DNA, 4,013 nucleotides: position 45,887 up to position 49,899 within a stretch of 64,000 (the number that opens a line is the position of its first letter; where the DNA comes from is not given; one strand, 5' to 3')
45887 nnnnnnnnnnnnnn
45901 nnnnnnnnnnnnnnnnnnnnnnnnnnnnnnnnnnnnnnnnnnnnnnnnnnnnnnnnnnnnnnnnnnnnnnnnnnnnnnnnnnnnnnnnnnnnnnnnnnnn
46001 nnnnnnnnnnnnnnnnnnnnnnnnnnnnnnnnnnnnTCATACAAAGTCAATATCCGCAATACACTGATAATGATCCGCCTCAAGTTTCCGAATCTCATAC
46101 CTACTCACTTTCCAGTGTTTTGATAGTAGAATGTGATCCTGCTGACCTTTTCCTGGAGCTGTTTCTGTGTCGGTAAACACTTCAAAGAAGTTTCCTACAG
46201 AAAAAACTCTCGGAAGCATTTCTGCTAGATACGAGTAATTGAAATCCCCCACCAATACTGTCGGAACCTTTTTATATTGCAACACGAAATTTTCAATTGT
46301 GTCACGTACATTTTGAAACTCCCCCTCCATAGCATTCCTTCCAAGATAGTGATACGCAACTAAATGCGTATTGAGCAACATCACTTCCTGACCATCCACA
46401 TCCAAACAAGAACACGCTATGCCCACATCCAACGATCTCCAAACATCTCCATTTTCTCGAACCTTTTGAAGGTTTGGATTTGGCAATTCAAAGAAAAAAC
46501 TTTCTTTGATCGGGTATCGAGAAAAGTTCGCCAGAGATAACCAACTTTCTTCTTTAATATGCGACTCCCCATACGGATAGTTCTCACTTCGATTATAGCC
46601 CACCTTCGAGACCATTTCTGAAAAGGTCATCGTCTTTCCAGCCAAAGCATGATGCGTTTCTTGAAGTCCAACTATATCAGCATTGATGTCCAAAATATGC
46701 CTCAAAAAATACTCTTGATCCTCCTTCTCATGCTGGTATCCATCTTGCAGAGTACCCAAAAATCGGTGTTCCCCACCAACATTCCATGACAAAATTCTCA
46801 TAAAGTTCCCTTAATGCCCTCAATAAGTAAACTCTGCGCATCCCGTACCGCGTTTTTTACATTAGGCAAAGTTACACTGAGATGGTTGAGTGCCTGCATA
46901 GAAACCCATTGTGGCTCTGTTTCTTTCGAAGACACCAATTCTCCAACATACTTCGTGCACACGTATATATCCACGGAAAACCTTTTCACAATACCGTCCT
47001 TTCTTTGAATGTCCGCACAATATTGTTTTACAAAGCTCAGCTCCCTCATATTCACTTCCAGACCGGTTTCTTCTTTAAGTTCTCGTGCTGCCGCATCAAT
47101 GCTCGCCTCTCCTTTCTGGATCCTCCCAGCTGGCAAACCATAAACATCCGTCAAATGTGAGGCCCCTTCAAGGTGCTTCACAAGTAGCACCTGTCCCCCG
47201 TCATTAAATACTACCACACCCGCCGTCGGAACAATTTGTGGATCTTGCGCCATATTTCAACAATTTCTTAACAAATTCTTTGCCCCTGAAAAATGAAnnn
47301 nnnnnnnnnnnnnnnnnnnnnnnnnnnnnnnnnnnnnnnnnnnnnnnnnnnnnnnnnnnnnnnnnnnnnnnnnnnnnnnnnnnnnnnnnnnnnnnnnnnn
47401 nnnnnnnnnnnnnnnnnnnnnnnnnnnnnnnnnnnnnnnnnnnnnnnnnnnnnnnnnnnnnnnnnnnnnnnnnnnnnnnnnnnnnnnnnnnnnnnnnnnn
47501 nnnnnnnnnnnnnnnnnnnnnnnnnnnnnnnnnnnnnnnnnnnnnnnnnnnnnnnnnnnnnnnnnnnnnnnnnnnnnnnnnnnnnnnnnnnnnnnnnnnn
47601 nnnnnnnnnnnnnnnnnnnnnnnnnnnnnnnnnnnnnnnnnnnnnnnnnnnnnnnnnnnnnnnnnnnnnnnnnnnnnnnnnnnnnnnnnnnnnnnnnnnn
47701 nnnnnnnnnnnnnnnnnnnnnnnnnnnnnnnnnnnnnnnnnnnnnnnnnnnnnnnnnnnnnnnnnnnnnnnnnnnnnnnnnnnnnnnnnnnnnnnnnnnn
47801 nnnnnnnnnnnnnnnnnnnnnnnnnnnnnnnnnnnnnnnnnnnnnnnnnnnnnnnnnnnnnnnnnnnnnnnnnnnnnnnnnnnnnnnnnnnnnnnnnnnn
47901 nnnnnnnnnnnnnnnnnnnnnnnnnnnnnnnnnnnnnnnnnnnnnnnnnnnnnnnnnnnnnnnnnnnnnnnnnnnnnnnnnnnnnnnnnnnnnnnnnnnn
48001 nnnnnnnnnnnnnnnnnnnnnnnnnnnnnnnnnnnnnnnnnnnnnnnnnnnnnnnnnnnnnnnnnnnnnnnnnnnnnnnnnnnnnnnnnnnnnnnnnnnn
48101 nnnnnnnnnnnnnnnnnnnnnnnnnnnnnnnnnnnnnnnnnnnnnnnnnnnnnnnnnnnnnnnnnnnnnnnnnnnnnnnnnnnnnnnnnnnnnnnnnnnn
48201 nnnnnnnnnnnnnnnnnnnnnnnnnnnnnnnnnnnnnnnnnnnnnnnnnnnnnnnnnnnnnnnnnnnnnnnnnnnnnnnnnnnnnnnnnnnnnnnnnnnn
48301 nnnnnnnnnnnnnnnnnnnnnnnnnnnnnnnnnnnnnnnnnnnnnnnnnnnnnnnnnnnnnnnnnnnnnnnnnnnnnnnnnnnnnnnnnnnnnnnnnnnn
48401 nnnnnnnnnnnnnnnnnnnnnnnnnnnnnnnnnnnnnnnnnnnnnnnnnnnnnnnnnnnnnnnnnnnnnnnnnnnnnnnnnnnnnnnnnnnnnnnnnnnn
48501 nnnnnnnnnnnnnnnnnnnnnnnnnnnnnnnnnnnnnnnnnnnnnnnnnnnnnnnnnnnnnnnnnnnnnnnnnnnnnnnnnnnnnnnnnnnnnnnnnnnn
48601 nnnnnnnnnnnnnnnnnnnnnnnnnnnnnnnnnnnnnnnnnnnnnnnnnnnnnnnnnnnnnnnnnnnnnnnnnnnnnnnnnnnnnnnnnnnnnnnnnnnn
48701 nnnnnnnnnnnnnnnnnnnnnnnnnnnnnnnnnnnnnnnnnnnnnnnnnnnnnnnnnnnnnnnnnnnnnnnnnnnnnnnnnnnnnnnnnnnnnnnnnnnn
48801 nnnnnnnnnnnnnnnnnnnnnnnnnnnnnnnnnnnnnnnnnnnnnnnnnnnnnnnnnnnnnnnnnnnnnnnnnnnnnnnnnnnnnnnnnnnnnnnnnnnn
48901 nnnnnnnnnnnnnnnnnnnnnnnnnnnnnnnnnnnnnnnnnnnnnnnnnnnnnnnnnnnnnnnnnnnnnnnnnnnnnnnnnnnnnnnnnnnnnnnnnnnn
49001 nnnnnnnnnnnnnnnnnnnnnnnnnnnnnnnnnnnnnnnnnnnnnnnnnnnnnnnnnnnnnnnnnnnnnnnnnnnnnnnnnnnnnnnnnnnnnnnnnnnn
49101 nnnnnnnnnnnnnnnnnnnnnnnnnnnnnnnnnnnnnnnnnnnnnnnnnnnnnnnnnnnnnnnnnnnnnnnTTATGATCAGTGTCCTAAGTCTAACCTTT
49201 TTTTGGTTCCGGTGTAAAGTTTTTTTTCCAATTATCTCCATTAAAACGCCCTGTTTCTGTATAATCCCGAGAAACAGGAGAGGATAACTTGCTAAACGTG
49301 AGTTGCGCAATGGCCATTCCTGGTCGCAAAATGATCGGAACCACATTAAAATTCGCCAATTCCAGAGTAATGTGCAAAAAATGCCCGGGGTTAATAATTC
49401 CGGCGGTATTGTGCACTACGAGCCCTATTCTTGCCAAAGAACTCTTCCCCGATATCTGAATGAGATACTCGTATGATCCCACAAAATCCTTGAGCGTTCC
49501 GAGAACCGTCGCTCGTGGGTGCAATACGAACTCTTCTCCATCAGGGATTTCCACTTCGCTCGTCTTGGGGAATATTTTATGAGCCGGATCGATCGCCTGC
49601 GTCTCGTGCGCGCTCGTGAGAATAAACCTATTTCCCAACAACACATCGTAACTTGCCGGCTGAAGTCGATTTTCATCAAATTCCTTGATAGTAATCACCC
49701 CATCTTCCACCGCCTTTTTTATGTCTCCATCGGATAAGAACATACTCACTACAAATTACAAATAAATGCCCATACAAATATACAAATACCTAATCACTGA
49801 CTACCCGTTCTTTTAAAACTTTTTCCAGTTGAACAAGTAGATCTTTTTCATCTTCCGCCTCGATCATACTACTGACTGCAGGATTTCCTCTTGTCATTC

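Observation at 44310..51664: Contiguous 7-kb deoxynucleotide metabolism supercluster including a phage T4-type dNMP kinase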

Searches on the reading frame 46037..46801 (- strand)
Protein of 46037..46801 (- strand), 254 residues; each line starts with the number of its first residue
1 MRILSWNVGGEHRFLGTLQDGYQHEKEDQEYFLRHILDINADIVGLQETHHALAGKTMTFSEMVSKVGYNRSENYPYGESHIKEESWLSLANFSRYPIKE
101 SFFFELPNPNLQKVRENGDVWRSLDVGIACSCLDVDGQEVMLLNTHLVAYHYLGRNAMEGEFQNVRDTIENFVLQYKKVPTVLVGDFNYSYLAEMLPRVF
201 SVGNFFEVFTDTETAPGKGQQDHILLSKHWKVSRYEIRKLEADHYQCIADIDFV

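Call 3: search_protein_families(library=pfam, proteins=[window:46037-46801:-], max_evalue=0.01)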
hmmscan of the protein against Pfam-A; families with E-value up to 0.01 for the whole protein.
window:46037-46801:- (254 aa): 2 families
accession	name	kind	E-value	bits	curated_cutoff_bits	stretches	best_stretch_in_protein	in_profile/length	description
PF03372.29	Exo_endo_phos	-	6.3e-10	39.6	24.5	1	4-237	1-213/225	Endonuclease/Exonuclease/phosphatase family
PF23226.1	Exo_endo_phos_PGAP2IP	-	0.0024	17.6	27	1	29-110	23-100/239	PGAP2IP, C-terminal nuclease-like domain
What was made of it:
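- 46037..46801 (-): Endonuclease/exonuclease/phosphatase (EEP) family protein, 254 aa. Accessory gene. It overlaps each neighbour by 4 nt. Pfam Exo_endo_phos 6e-10 (call 3).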

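Call 5: search_protein_families(library=ncbifam, proteins=[window:46037-46801:-], max_evalue=0.01)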
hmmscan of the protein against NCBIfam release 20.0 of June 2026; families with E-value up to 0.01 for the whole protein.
window:46037-46801:- (254 aa): 0 families

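Call 22: search_protein_families(library=phrogs, proteins=[window:46037-46801:-], max_evalue=0.001)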
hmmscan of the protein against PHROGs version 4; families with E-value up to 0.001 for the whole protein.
window:46037-46801:- (254 aa): 0 families

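Call 53: search_protein_families(library=padloc, proteins=[window:46037-46801:-], max_evalue=0.001)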
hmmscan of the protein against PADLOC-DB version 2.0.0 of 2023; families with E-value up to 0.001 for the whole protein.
window:46037-46801:- (254 aa): 0 families

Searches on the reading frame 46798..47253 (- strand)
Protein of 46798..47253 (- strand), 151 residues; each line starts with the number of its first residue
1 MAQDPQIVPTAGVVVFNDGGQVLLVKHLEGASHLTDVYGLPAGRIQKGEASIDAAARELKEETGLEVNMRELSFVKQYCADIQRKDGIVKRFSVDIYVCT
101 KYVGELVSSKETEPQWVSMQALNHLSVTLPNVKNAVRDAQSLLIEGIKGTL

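Call 3: search_protein_families(library=pfam, proteins=[window:46798-47253:-], max_evalue=0.01)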
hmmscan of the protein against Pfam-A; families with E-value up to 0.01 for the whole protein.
window:46798-47253:- (151 aa): 2 families
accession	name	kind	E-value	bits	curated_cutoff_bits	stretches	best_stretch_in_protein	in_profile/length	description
PF00293.34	NUDIX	-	8.1e-18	65.2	21.1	1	9-123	4-119/134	NUDIX domain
PF14815.12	NUDIX_4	-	0.00093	19.4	35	1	13-127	3-103/113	NUDIX domain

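Call 5: search_protein_families(library=ncbifam, proteins=[window:46798-47253:-], max_evalue=0.01)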
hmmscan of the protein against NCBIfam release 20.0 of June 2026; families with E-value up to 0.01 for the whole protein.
window:46798-47253:- (151 aa): 23 families
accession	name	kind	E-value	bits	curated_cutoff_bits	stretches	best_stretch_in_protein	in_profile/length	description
TIGR00586.1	mutt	equivalog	3.7e-12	46.4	97.9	1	11-129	8-118/129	8-oxo-dGTP diphosphatase MutT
NF041652.1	Nud_hyd_Dein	equivalog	1.2e-11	45.1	200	1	10-84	15-89/152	Nudix hydrolase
NF006530.0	PRK08999.1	equivalog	9.7e-11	41.3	245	1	6-127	4-117/315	Nudix family hydrolase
TIGR02705.1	nudix_YtkD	equivalog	2e-09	37.2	154.4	1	18-92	23-98/156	RNA deprotection pyrophosphohydrolase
NF001938.0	PRK00714.1-5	equivalog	6.8e-09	35.3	116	1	7-66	12-75/172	RNA pyrophosphohydrolase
NF008044.0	PRK10776.1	equivalog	1.7e-08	34.4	148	1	17-124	13-112/130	8-oxo-dGTP diphosphatase MutT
NF008736.0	PRK11762.1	equivalog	2.9e-07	30.2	169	1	13-77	52-113/186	ADP compounds hydrolase NudE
NF006961.0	PRK09438.1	equivalog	7.8e-07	28.7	103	1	13-139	13-133/151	dihydroneopterin triphosphate diphosphatase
NF001299.0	PRK00241.1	equivalog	1.3e-06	28.1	158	1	5-68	132-191/263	NAD(+) diphosphatase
NF003791.0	PRK05379.2-3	equivalog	4.1e-06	26.2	409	1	5-73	200-266/340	bifunctional nicotinamide-nucleotide adenylyltransferase/Nudix hydroxylase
NF001937.0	PRK00714.1-4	equivalog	8.2e-06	25.5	139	1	9-69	9-64/161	RNA pyrophosphohydrolase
NF003788.0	PRK05379.1-5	equivalog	1.8e-05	24.2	354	1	5-70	211-272/351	bifunctional nicotinamide-nucleotide adenylyltransferase/Nudix hydroxylase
NF001934.0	PRK00714.1-1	equivalog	2.4e-05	23.8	241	1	9-69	9-64/176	RNA pyrophosphohydrolase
NF007834.0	PRK10546.1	equivalog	6.2e-05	22.8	156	1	17-120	12-107/135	pyrimidine (deoxy)nucleoside triphosphate diphosphatase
NF001935.0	PRK00714.1-2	equivalog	8.3e-05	22.1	259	1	9-68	9-63/183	RNA pyrophosphohydrolase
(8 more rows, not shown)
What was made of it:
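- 46798..47253 (-): Nudix hydrolase, MutT-like, 151 aa. Accessory gene. TIGR00586 mutt gives 3.7e-12, below its cut-off (calls 3, 5).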

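Call 53: search_protein_families(library=padloc, proteins=[window:46798-47253:-], max_evalue=0.001)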
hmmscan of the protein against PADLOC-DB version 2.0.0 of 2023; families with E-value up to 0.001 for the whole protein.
window:46798-47253:- (151 aa): 1 family
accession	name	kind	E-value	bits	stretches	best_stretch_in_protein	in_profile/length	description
PDLC04899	PDC-S07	-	1.5e-12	45.3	1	11-130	11-120/135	-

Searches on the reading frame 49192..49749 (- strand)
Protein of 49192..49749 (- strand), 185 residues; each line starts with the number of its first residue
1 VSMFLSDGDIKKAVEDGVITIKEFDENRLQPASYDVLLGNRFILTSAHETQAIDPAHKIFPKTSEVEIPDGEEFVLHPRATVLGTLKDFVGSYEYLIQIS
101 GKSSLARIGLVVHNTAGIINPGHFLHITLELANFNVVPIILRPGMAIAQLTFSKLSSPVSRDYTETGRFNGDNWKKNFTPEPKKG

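Call 3: search_protein_families(library=pfam, proteins=[window:49192-49749:-], max_evalue=0.01)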
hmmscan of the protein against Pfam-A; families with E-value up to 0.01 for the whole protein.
window:49192-49749:- (185 aa): 3 families
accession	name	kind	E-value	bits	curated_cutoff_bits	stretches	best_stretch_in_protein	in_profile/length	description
PF22769.1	DCD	-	1.6e-35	122.9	27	1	5-154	2-152/153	dCTP deaminase-like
PF00692.24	dUTPase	-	0.0015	18.8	22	1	98-157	49-106/129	dUTPase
PF06559.16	DCD_N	-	0.0054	17.1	21.4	0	5-41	5-42/164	2'-deoxycytidine 5'-triphosphate deaminase (DCD) N-terminal domain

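Call 5: search_protein_families(library=ncbifam, proteins=[window:49192-49749:-], max_evalue=0.01)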
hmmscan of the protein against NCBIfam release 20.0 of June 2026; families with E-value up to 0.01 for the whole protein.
window:49192-49749:- (185 aa): 4 families
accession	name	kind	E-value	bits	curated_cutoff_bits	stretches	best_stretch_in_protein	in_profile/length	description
TIGR02274.1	dCTP_deam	equivalog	2.8e-40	137.9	92.8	1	5-172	2-172/180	dCTP deaminase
TIGR00576.1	dut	superfamily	6e-06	26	102.55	1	94-166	54-131/143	dUTP diphosphatase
NF001862.0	PRK00601.1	equivalog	3e-05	23.7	103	1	94-157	61-125/150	dUTP diphosphatase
NF005734.0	PRK07559.1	equivalog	0.0045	15.8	283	0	5-41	12-49/368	2'-deoxycytidine 5'-triphosphate deaminase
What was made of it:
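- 49192..49749 (-): dcd: dCTP deaminase of the 'N-type'. Asn replaces the motif-III Asp. TIGR02274 scores 137.9 against a cut-off of 92.8 (call 5).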

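Call 31: search_solved_structures(query=window:49192-49749:-, max_evalue=0.001, show_alignments=3)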
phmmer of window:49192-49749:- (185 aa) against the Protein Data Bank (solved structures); distinct sequences matched with E-value up to 0.001: 15.
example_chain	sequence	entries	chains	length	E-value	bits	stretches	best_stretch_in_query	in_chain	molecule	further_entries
2qxx_A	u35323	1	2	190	3.4e-31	111.5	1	3-166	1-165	Deoxycytidine triphosphate deaminase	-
4a6a_A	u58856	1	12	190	1.3e-30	109.7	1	3-166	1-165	DEOXYCYTIDINE TRIPHOSPHATE DEAMINASE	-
2qlp_A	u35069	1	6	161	2.6e-30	108.6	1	3-159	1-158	Deoxycytidine triphosphate deaminase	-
1xs1_A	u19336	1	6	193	3.2e-20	75.8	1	4-165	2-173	Deoxycytidine triphosphate deaminase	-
2v9x_A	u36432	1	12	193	8.3e-20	74.4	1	4-165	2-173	DEOXYCYTIDINE TRIPHOSPHATE DEAMINASE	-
1xs4_A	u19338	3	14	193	2.2e-19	73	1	4-165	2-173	Deoxycytidine triphosphate deaminase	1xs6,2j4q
2j4h_A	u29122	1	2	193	8e-19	71.2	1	4-165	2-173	DEOXYCYTIDINE TRIPHOSPHATE DEAMINASE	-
1ogh_A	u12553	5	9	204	4.6e-16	62.2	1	81-166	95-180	BIFUNCTIONAL DEAMINASE/DIPHOSPHATASE | dCTP deaminase, dUMP-forming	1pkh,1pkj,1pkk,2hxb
3gf0_A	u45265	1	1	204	1.2e-15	60.8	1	81-166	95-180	dCTP deaminase, dUMP-forming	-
2hxd_A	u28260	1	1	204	3.2e-15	59.5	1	81-166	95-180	dCTP deaminase, dUMP-forming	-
4xjc_A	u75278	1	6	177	6.8e-14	55.1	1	4-160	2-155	Deoxycytidine triphosphate deaminase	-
3km3_A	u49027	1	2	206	3.7e-07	33.2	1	29-169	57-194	Deoxycytidine triphosphate deaminase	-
9ln0_A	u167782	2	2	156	1.8e-06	30.9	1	19-171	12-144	dCTP deaminase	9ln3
8y1w_A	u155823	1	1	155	6.6e-06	29.1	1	19-170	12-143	dCTP deaminase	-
4gk6_A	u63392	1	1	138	0.00042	23.2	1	65-158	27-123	Deoxyuridine 5'-triphosphate nucleotidohydrolase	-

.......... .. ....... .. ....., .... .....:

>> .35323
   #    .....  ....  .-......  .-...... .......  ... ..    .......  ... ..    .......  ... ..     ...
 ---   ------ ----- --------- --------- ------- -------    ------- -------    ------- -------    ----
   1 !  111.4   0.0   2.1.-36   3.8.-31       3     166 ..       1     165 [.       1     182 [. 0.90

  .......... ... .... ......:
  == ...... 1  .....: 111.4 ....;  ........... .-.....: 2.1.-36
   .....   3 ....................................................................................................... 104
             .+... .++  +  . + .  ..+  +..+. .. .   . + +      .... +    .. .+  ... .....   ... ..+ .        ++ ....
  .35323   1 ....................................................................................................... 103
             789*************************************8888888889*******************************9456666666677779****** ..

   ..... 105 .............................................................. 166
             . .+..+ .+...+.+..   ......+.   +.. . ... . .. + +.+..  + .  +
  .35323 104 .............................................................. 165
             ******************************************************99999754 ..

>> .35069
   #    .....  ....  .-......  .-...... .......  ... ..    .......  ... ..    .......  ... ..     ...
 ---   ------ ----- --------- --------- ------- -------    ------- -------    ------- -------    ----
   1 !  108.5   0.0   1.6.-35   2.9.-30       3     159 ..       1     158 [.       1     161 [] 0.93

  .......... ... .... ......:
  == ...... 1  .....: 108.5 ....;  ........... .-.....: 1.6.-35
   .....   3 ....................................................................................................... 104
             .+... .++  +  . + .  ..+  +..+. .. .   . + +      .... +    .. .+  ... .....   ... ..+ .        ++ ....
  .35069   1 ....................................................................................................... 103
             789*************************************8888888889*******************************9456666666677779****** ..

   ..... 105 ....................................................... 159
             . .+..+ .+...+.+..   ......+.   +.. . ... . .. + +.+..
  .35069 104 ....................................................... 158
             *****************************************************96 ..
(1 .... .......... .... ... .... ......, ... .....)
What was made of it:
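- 49192..49749 (-): The best PDB match is the M. tuberculosis dCTP deaminase:dUTPase 2QXX at 3e-31 (call 31).
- The Dcd's best structural relative is a bifunctional enzyme (call 31). The Dcd's closest solved relative is the bifunctional M. tuberculosis enzyme (call 31).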

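Call 53: search_protein_families(library=padloc, proteins=[window:49192-49749:-], max_evalue=0.001)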
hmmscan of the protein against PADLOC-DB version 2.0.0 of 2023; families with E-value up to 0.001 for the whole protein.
window:49192-49749:- (185 aa): 0 families
